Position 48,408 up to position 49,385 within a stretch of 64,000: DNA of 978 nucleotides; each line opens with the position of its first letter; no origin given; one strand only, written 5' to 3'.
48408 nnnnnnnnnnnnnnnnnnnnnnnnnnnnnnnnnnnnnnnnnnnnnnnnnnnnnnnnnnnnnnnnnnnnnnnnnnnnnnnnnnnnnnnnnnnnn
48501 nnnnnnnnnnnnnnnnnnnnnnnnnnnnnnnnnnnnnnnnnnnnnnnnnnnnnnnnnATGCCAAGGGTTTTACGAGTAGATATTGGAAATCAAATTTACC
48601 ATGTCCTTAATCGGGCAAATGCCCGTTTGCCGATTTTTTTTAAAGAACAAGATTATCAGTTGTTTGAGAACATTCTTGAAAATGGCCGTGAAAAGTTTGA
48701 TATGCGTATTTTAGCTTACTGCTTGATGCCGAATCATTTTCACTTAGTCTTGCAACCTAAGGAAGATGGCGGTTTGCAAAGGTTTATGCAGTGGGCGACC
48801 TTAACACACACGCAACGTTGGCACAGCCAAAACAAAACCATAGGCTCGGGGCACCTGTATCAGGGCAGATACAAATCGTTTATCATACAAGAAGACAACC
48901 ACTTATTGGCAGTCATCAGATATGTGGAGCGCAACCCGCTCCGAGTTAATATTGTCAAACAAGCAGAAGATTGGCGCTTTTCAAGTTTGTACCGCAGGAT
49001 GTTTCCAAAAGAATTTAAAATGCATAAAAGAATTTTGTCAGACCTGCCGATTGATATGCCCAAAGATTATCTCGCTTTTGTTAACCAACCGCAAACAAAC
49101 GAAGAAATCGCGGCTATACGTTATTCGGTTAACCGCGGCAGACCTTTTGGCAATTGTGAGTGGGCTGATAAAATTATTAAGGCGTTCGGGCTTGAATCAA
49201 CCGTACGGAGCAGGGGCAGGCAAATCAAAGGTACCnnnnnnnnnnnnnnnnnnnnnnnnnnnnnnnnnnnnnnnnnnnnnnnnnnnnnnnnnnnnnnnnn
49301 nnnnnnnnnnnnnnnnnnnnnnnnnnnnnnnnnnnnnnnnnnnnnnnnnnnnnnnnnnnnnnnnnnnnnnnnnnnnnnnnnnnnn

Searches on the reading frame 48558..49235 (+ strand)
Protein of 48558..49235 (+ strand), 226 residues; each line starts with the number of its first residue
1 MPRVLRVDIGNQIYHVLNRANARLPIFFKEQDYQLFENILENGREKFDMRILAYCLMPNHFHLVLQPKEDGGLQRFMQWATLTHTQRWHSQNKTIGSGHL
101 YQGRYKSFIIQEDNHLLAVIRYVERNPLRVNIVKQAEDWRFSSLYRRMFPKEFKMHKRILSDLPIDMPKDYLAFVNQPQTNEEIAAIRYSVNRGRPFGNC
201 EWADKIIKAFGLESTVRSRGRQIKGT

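Call 6: search_protein_families(library=pfam, proteins=[window:48558-49235:+], max_evalue=0.1)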
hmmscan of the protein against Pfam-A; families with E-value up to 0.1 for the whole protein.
window:48558-49235:+ (226 aa): 1 family
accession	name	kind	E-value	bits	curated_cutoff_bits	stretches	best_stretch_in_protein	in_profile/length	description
PF01797.21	Y1_Tnp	-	1.1e-16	61.5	23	1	11-126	4-121/121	Transposase IS200 like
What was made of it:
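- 48558..49238 (+): Y1 (HUH-Tyr) transposase gene, RAYT-like, 226 aa. PF01797 E 1.1e-16 (call 6).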

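Call 51: search_protein_families(library=ncbifam, proteins=[window:48558-49235:+], max_evalue=0.01)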
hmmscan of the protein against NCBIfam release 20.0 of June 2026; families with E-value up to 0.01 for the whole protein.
window:48558-49235:+ (226 aa): 1 family
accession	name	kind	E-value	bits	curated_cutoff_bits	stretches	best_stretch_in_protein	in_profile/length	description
NF047646.1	REP_Tyr_transpos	equivalog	1.9e-20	73.2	80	1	6-142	4-146/146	REP-associated tyrosine transposase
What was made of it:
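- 48558..49238 (+): The best NCBIfam match is REP-associated tyrosine transposase, 73.2 bits against a cut-off of 80 (call 51).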

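Call 70: search_protein_families(library=phrogs, proteins=[window:48558-49235:+], max_evalue=0.001)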
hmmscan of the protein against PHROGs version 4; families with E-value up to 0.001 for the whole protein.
window:48558-49235:+ (226 aa): 1 family
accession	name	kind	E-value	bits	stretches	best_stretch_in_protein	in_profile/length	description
phrog_18266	-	unknown function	4.4e-07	31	1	14-147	15-140/165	-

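Call 71: search_protein_families(library=padloc, proteins=[window:48558-49235:+], max_evalue=0.001)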
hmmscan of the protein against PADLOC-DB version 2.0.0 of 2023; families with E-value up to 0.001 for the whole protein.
window:48558-49235:+ (226 aa): 0 families

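Call 90: list_cluster_members(proteins=[window:48558-49235:+, window:49375-49608:+, window:51372-51623:+, window:49794-50174:+, window:50158-50619:+, window:50653-51198:+, window:51718-52263:+, window:47985-48275:+])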
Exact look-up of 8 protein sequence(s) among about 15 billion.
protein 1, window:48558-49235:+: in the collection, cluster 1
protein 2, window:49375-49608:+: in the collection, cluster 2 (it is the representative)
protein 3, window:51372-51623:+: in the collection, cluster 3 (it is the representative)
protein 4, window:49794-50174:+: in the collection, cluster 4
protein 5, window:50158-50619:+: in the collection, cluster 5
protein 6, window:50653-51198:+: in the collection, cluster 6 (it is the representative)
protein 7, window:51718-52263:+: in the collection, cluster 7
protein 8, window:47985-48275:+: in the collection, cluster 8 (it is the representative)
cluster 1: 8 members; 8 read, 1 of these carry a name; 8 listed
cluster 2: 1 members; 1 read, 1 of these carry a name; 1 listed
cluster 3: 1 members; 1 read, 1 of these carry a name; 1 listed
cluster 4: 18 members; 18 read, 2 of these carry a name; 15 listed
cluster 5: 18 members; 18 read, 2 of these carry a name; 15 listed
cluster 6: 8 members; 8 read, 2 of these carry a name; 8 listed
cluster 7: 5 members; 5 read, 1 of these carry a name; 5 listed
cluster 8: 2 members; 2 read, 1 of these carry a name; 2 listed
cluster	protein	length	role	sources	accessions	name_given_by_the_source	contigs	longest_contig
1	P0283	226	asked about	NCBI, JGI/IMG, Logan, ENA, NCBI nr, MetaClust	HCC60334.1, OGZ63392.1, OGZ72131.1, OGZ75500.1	MAG: hypothetical protein A2402_01545 [Candidatus Staskawiczbacteria bacterium ... | MAG: hypothetical protein A2813_00065 [Candidatus Staskawiczbacteria bacterium ... | \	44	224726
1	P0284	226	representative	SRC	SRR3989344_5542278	-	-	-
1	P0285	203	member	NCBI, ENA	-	-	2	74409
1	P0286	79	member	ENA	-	-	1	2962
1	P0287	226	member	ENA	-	-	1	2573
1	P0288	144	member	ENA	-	-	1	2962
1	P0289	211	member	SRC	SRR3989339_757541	-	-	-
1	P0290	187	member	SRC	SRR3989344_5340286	-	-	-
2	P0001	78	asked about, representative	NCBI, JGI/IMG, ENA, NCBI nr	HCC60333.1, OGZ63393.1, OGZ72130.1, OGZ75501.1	MAG: hypothetical protein A2402_01540 [Candidatus Staskawiczbacteria bacterium ... | MAG: hypothetical protein A2813_00070 [Candidatus Staskawiczbacteria bacterium ...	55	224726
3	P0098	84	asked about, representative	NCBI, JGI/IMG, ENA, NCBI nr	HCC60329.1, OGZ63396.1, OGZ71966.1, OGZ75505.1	MAG: hypothetical protein A2402_01520 [Candidatus Staskawiczbacteria bacterium ... | MAG: hypothetical protein A2813_00090 [Candidatus Staskawiczbacteria bacterium ...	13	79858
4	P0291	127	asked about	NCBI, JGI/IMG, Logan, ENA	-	-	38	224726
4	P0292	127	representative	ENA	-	-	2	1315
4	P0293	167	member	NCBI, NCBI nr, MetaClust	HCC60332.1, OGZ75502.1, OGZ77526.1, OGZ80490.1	MAG: hypothetical protein A2402_01535 [Candidatus Staskawiczbacteria bacterium ... | MAG: hypothetical protein A2205_01860 [Candidatus Staskawiczbacteria bacterium ... | \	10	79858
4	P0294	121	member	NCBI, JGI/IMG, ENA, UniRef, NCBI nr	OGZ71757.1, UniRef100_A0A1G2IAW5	MAG: hypothetical protein A2998_03220 [Candidatus Staskawiczbacteria bacterium ... | DUF1722 domain-containing protein n=1 Tax=Candidatus Staskawiczbacteria bacterium ...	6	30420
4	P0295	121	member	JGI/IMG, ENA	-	-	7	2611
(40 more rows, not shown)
